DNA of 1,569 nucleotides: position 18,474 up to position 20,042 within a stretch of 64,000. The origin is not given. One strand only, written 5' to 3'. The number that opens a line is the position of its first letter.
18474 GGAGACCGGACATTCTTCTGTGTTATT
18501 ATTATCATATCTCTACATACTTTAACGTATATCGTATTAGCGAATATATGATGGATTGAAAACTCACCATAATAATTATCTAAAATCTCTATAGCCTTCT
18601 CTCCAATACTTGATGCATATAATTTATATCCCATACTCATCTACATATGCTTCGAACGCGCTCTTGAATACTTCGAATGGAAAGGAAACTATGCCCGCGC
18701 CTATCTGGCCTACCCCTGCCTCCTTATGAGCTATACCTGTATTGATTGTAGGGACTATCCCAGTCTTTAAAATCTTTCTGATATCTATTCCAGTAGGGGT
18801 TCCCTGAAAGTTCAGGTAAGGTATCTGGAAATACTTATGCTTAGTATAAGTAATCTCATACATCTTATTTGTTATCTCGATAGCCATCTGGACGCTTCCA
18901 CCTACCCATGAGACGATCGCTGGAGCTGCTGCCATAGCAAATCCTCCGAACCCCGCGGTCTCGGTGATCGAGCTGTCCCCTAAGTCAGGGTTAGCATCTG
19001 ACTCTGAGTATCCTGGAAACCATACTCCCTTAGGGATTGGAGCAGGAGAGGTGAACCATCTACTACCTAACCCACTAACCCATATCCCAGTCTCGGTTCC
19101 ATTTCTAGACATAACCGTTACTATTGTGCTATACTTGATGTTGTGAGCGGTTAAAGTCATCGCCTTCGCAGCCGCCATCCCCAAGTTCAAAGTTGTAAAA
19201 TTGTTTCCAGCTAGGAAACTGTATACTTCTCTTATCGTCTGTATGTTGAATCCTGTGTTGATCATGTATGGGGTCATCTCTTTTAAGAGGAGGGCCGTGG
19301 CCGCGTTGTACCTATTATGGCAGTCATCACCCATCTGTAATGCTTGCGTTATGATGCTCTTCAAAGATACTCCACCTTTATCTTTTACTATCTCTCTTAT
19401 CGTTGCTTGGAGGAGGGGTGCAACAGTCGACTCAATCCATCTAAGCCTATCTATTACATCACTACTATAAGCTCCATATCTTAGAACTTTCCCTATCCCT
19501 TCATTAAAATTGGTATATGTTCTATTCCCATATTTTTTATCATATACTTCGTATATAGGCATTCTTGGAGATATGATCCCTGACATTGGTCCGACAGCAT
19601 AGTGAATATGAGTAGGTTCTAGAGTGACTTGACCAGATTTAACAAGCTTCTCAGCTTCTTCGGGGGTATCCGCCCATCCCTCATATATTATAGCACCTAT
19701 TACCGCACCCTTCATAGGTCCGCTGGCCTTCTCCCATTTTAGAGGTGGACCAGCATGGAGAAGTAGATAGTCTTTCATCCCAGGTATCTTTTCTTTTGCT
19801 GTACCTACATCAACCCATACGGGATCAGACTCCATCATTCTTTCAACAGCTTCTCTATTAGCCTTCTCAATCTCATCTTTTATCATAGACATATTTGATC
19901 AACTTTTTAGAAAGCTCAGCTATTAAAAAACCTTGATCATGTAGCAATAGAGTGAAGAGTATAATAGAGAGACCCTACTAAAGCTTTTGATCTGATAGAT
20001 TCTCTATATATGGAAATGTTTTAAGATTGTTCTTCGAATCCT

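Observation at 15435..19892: DUF1116 - DUF2877 - ubiquitin-like(GG) - FdrA - 57-aa ORF: an archaeal variant of the FdrA/YlbE/YlbF module with two extra small components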

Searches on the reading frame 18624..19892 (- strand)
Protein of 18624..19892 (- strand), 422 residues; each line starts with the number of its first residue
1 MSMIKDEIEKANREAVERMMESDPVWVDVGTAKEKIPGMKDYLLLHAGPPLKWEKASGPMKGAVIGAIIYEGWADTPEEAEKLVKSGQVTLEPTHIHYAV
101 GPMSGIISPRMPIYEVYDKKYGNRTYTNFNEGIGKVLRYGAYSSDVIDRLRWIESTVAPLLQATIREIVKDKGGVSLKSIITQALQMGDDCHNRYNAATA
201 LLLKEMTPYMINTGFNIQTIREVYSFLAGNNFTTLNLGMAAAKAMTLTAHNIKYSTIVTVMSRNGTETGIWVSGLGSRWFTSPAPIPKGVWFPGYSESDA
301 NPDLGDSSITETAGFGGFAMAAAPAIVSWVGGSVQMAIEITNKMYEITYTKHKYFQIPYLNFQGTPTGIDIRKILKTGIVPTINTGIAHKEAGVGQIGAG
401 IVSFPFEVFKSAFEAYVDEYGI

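Call 5: search_protein_families(library=pfam, proteins=[window:18624-19892:-], max_evalue=0.1)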
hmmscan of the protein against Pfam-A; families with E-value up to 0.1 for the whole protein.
window:18624-19892:- (422 aa): 1 family
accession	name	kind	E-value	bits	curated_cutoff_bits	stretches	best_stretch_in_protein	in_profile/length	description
PF06545.17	AllG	-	6.6e-85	284.4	27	1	89-307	1-215/215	Oxamate carbamoyltransferase subunit AllG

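Call 6: search_protein_families(library=ncbifam, proteins=[window:18624-19892:-], max_evalue=0.1)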
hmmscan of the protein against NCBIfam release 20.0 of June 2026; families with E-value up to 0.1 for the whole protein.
window:18624-19892:- (422 aa): 0 families

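Call 10: find_related_loci(query=window:18624-19892:-, collection=genome_contigs, flank=10000)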
Query window:18624-19892:- (422 aa) in genome_contigs; peptide patterns used: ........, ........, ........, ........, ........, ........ (x = any residue, [..] = any of these).
220 stretches matched a pattern; 42 encode a relative of the query (tblastn E <= 1e-3); 40 distinct loci.
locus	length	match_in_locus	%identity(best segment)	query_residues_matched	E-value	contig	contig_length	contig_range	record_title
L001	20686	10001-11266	90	1-422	0e+0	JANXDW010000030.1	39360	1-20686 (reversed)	MAG: Aigarchaeota archaeon isolate SKYB24 k141_36335, whole genome shotgun sequence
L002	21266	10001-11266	91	1-422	0e+0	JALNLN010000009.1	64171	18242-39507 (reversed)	MAG: Candidatus Geocrenenecus dongiae isolate ZZQ.bins.17.201803 NODE_299_length_64171_cov_21.019674, whole genome shotg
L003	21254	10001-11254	78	5-422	0e+0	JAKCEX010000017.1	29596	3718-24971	MAG: Candidatus Geocrenenecus arthurdayi isolate LGB-05.bin.6 NODE_481_length_29596_cov_94.147862, whole genome shotgun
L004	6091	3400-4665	76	1-422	0e+0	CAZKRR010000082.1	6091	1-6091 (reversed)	MAG TPA_asm: uncultured Nitrososphaeria archaeon isolate SRP104967_co1_24 genome assembly, contig: NODE_4292_length_6091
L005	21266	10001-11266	76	1-422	0e+0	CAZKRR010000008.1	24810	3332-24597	MAG TPA_asm: uncultured Nitrososphaeria archaeon isolate SRP104967_co1_24 genome assembly, contig: NODE_664_length_24810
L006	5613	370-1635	77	1-422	0e+0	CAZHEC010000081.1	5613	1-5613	MAG TPA_asm: uncultured Nitrososphaeria archaeon isolate SRP163575_co2_204 genome assembly, contig: NODE_19433_length_56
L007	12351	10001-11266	75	1-422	0e+0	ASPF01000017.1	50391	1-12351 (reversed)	Candidatus Geocrenenecus sp. JGI 0000106-J15 J0000106J15DRAFT_contig_17_0.17_C, whole genome shotgun sequence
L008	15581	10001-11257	76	2-420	0e+0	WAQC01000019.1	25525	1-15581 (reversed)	MAG: Candidatus Pelearchaeum sp. isolate S146_89_esom k151_174779, whole genome shotgun sequence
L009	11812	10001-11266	75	1-422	0e+0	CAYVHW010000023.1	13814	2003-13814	MAG TPA_asm: uncultured Nitrososphaeria archaeon isolate binchicken_co6_540 genome assembly, contig: NODE_5020_length_13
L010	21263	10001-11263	76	2-422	0e+0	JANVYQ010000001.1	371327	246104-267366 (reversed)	MAG: Candidatus Pelearchaeum maunauluense isolate 146_bin.21 NODE_10_length_371327_cov_6.042378, whole genome shotgun se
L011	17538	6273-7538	74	1-422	0e+0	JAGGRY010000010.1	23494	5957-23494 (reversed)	MAG: Thaumarchaeota archaeon isolate AUK008 PB_MANV_008_c_000000000072, whole genome shotgun sequence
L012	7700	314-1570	70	4-422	0e+0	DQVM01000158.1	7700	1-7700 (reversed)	MAG TPA_asm: Candidatus Caldarchaeum subterraneum isolate SZUA-1515 k95_256924, whole genome shotgun sequence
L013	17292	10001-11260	67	1-421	0e+0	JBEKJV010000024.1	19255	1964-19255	MAG: Nitrososphaerales archaeon isolate SPRUCE 331 SPRUCE_331_24, whole genome shotgun sequence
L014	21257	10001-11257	68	4-422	0e+0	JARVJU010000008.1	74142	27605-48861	MAG: Nitrososphaeria archaeon isolate DRTY1_bin.15 NODE_8_length_74142_cov_3.007227, whole genome shotgun sequence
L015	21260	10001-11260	66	1-421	0e+0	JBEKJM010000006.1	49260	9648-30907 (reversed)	MAG: Nitrososphaerales archaeon isolate SPRUCE 323 SPRUCE_323_6, whole genome shotgun sequence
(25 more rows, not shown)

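Call 21: search_solved_structures(query=window:18624-19892:-, max_evalue=1)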
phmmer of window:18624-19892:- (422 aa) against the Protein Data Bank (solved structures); distinct sequences matched with E-value up to 1: 1.
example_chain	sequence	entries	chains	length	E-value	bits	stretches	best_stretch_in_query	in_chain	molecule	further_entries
3clq_A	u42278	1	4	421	5.8e-120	404.2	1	5-417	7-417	Uncharacterized protein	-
